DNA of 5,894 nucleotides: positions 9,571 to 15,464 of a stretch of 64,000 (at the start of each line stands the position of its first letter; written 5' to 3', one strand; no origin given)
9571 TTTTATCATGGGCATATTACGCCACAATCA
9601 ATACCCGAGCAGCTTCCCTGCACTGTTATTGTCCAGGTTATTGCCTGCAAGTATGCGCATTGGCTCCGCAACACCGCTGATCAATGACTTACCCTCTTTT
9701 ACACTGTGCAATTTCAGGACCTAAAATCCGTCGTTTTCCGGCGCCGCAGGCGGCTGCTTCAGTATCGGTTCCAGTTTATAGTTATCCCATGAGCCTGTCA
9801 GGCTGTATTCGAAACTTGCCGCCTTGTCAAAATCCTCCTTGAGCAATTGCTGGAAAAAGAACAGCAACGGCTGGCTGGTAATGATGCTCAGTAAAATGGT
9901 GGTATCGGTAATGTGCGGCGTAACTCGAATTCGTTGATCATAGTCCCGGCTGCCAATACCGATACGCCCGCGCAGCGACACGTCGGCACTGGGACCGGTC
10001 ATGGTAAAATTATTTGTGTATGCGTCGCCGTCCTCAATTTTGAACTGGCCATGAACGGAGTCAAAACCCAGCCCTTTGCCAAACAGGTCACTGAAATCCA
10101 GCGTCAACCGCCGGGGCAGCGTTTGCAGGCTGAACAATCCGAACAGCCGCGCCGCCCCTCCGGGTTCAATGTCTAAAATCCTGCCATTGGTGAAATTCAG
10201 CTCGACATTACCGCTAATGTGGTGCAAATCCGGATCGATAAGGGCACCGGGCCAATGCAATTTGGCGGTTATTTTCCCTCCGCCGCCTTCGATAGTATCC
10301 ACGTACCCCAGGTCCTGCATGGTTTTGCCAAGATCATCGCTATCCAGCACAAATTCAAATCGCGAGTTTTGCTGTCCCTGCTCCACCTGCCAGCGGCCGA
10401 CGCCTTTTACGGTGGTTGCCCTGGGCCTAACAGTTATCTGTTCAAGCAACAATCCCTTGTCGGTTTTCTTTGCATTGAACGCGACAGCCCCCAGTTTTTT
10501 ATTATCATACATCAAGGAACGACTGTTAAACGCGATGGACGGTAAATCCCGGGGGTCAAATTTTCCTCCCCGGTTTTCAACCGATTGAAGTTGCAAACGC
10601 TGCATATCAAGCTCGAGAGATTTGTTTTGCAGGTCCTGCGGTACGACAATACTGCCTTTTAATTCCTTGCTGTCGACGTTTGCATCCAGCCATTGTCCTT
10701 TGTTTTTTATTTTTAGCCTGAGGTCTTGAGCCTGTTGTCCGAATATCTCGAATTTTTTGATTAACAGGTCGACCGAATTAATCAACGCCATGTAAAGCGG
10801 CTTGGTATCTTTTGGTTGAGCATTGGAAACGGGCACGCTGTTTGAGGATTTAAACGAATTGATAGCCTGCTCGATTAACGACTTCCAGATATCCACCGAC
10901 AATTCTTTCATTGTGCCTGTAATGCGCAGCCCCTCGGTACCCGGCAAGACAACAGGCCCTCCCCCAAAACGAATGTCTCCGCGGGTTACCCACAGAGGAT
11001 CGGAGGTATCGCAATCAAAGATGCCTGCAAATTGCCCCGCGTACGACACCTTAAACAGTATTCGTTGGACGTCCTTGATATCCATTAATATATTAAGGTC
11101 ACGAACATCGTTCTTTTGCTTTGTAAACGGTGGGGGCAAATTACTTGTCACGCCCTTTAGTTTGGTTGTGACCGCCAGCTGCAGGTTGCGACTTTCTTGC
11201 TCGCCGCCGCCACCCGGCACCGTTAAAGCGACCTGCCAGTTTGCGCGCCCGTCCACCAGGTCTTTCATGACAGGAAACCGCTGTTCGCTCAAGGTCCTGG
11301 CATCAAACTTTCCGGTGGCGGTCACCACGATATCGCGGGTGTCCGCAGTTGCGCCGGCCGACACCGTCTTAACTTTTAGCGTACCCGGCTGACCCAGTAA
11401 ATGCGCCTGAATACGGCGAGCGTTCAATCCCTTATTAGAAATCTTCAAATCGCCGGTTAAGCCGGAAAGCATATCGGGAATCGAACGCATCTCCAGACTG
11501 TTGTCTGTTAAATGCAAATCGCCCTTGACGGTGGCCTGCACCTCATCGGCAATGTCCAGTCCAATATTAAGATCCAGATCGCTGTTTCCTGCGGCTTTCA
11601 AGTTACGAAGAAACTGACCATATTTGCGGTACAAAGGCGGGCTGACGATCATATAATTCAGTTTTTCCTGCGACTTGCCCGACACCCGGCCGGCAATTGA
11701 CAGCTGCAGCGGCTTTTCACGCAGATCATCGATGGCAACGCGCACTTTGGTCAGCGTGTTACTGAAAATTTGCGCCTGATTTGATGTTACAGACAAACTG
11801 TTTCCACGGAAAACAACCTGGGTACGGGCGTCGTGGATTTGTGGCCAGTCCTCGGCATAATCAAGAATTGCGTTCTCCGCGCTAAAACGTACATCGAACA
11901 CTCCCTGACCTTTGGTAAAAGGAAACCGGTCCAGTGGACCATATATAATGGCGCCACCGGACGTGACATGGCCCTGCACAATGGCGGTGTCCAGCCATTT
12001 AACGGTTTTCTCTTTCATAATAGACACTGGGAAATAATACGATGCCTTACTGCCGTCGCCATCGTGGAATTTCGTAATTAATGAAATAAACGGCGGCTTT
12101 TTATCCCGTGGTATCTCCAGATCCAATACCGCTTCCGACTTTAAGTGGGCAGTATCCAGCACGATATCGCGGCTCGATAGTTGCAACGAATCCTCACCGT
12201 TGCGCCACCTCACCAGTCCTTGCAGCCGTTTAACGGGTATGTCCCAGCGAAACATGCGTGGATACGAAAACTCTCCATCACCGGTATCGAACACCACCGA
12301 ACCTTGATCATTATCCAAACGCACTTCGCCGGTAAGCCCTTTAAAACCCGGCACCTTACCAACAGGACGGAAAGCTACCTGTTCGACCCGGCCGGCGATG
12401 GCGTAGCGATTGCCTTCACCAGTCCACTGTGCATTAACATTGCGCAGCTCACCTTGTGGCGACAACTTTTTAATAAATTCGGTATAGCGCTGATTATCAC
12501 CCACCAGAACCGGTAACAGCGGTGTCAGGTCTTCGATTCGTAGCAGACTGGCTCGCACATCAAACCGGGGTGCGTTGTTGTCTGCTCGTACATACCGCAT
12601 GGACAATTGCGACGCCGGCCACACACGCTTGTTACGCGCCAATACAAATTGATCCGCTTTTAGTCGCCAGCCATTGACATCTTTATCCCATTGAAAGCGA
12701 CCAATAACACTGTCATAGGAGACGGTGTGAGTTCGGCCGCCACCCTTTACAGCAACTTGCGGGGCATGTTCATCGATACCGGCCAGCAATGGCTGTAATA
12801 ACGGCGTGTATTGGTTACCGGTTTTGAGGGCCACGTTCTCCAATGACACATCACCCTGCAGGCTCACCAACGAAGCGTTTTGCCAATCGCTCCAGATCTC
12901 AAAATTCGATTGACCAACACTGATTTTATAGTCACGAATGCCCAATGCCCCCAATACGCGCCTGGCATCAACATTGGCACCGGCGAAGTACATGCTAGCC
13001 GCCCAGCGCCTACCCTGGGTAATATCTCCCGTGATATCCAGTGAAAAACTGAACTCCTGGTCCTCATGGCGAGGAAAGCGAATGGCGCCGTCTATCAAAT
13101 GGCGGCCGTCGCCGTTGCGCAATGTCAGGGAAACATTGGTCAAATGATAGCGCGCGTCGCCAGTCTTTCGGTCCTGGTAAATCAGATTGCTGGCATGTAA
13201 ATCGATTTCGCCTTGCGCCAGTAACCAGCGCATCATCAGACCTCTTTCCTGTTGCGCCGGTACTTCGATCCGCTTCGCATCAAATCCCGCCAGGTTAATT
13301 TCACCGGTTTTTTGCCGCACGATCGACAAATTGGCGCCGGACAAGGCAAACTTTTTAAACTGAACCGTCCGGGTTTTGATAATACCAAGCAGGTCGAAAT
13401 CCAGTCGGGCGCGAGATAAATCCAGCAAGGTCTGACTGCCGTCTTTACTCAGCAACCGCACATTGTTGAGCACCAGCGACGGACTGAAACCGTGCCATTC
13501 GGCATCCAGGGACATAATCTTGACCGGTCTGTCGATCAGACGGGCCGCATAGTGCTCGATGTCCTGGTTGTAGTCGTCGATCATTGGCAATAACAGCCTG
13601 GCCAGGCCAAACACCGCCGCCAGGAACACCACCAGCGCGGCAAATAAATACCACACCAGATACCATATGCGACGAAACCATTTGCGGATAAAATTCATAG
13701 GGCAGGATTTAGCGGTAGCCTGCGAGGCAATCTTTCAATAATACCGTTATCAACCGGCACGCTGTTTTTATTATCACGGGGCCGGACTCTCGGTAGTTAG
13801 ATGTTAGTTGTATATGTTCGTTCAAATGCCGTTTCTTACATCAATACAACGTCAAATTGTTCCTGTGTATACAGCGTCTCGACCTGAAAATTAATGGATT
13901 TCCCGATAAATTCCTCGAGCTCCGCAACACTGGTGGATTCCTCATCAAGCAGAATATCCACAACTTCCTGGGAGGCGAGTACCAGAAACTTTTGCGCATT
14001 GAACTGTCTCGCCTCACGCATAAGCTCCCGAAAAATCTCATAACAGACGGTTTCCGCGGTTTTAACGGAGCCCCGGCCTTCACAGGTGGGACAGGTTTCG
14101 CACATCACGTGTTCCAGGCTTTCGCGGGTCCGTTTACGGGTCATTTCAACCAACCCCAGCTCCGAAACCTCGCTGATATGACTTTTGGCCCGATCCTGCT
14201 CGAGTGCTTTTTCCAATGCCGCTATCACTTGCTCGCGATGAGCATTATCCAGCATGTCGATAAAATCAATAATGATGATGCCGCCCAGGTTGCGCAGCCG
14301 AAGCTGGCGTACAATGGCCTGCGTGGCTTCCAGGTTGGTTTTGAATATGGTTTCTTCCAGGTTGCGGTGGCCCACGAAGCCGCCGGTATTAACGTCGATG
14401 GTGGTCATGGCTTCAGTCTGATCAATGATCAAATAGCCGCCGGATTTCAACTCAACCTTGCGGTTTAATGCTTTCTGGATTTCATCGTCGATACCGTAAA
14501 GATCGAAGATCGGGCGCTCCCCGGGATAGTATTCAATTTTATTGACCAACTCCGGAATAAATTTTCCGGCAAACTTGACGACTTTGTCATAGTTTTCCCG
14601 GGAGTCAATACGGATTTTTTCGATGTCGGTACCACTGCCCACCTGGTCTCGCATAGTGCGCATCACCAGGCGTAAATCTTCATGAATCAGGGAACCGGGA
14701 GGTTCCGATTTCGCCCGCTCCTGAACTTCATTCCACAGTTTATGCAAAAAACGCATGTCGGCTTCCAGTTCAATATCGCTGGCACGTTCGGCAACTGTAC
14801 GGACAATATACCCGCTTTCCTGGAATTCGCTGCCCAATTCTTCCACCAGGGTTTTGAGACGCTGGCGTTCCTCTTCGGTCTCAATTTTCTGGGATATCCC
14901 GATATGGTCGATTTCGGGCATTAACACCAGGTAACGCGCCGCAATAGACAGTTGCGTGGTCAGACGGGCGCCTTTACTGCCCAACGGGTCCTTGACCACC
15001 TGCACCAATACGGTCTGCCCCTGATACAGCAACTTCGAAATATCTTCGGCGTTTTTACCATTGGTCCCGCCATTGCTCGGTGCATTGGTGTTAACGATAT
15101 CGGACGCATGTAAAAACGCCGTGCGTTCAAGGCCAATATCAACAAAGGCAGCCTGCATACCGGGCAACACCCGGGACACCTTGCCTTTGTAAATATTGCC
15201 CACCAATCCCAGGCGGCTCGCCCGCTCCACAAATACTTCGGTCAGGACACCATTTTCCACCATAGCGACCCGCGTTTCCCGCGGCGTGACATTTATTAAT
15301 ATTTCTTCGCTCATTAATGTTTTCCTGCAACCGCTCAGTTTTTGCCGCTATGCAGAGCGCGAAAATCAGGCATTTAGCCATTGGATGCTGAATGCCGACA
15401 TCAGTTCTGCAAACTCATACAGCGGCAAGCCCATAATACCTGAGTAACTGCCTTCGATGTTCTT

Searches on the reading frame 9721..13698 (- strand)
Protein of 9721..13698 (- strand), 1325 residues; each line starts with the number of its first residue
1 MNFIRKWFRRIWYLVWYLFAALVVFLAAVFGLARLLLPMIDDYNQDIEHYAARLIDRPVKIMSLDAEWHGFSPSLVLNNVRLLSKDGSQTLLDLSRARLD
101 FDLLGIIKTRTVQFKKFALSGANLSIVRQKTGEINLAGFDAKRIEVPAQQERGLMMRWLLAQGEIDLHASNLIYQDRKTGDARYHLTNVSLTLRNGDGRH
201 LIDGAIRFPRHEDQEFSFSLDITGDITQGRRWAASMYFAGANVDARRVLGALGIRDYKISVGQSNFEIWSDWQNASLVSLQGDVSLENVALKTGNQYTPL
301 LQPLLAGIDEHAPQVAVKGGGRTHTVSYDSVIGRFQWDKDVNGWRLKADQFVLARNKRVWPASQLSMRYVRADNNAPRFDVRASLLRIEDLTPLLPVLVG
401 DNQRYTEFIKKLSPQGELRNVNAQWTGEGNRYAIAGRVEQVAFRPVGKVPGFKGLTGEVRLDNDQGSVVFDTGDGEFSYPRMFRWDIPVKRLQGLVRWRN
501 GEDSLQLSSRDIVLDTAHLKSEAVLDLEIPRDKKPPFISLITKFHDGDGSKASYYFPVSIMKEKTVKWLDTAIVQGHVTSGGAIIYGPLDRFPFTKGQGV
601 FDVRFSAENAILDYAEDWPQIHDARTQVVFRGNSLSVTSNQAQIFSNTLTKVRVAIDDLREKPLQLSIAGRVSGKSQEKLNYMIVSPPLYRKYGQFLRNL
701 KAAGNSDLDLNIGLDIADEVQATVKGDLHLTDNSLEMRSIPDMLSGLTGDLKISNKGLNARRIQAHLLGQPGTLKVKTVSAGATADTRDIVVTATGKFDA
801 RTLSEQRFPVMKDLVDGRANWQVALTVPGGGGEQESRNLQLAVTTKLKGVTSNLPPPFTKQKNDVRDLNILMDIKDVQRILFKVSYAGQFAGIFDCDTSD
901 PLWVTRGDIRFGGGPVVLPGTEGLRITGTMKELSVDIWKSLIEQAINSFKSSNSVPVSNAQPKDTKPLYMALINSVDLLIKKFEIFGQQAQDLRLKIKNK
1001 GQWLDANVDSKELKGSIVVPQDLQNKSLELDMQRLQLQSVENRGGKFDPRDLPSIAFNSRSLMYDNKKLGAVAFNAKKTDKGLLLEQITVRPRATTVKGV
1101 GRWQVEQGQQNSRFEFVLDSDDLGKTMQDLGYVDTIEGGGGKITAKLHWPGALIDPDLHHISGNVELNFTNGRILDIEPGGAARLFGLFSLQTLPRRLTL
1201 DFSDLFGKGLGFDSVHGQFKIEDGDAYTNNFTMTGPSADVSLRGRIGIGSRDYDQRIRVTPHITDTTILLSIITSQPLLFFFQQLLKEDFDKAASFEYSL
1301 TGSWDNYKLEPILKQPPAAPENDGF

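Call 50: search_protein_families(library=pfam, proteins=[window:9721-13698:-], max_evalue=0.00001)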
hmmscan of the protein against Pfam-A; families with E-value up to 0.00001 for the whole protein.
window:9721-13698:- (1325 aa): 2 families
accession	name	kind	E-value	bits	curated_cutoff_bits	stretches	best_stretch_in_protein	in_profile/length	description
PF13116.12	YhdP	-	6.9e-265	882.6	46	1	1-1306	1-1221/1224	YhdP protein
PF05359.17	DUF748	-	2.6e-12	46.1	50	1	5-302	11-287/1037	Domain of Unknown Function (DUF748)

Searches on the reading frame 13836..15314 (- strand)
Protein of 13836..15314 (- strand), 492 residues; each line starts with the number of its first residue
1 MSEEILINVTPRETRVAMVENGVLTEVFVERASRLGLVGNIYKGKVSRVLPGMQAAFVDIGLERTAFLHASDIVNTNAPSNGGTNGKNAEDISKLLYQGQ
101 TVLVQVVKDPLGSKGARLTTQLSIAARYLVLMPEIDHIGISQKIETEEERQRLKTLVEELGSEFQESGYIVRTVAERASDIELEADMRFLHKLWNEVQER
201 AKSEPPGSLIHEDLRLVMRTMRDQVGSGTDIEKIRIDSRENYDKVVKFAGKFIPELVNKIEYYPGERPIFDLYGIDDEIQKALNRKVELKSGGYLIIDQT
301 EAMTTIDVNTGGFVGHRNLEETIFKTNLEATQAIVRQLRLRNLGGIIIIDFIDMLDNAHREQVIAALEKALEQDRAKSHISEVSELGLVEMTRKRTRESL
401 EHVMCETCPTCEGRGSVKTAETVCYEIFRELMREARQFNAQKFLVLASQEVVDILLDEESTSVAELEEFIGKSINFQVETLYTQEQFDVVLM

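Call 50: search_protein_families(library=pfam, proteins=[window:13836-15314:-], max_evalue=0.00001)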
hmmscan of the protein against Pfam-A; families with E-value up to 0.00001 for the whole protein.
window:13836-15314:- (492 aa): 3 families
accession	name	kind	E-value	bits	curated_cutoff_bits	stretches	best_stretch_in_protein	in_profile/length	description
PF10150.14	RNase_E_G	-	3.5e-104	348.4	25.5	1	123-396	1-270/270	Ribonuclease E/G family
PF20833.2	RNase_E_G_Thio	-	8.2e-10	39.1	26.8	1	407-489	1-83/86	RNase E/G, Thioredoxin-like domain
PF00575.29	S1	-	4.6e-07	30.6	22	1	38-108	4-61/74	S1 RNA binding domain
